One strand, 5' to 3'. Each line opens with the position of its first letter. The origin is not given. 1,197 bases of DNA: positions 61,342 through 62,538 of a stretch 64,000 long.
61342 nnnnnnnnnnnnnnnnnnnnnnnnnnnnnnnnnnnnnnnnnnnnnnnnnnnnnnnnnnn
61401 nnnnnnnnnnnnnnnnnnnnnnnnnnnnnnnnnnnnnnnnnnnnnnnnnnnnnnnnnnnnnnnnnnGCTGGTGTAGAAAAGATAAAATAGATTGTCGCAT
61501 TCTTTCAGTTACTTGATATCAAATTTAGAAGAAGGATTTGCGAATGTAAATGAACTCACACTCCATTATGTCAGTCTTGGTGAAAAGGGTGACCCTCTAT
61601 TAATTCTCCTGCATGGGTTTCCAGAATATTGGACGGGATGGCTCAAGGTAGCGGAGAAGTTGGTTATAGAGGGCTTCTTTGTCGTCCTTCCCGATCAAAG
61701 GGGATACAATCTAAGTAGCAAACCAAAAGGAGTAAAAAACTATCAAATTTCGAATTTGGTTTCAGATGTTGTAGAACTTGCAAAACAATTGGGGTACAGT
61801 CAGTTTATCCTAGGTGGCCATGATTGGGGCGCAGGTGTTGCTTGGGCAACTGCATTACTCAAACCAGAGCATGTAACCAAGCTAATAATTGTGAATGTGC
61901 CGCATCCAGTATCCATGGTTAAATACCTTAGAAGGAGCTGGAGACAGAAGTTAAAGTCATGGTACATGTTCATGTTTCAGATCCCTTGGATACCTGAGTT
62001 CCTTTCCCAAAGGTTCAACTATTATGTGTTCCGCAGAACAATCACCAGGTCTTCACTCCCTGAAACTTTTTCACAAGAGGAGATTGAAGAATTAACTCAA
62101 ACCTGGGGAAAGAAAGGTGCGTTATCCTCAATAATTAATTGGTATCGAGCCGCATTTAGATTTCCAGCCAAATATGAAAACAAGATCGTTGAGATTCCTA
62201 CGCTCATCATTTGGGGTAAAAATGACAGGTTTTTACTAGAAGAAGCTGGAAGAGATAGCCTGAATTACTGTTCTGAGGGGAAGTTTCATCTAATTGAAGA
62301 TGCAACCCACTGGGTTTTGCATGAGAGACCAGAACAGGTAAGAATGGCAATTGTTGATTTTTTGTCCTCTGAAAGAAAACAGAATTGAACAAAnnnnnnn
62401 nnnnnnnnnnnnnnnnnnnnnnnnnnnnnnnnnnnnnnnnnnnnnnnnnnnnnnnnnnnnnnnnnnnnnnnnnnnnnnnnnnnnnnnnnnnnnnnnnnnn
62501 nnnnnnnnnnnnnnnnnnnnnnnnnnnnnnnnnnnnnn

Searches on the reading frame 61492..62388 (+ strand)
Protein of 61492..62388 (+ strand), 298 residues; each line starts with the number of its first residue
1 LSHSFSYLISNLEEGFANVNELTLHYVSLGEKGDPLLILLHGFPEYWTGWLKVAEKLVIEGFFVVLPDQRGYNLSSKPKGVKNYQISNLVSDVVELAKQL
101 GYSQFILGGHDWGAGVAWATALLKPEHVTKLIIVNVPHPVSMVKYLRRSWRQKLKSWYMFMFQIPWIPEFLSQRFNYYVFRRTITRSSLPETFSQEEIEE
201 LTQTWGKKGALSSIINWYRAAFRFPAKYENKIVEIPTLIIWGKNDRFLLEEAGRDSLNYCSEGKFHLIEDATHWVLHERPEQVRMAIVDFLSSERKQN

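Call 68: search_protein_families(library=pfam, proteins=[window:61492-62388:+], max_evalue=0.0001)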
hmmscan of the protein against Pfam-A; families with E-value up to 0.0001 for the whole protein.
window:61492-62388:+ (298 aa): 3 families
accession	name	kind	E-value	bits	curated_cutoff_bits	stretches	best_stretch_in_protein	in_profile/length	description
PF00561.26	Abhydrolase_1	-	1e-30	107.7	25.8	1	35-280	1-245/245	alpha/beta hydrolase fold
PF12697.13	Abhydrolase_6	-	5e-15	57.2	26.3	1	37-283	1-214/217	Alpha/beta hydrolase family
PF12146.15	Hydrolase_4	-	2.4e-14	53.6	27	1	36-279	6-238/239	Serine aminopeptidase, S33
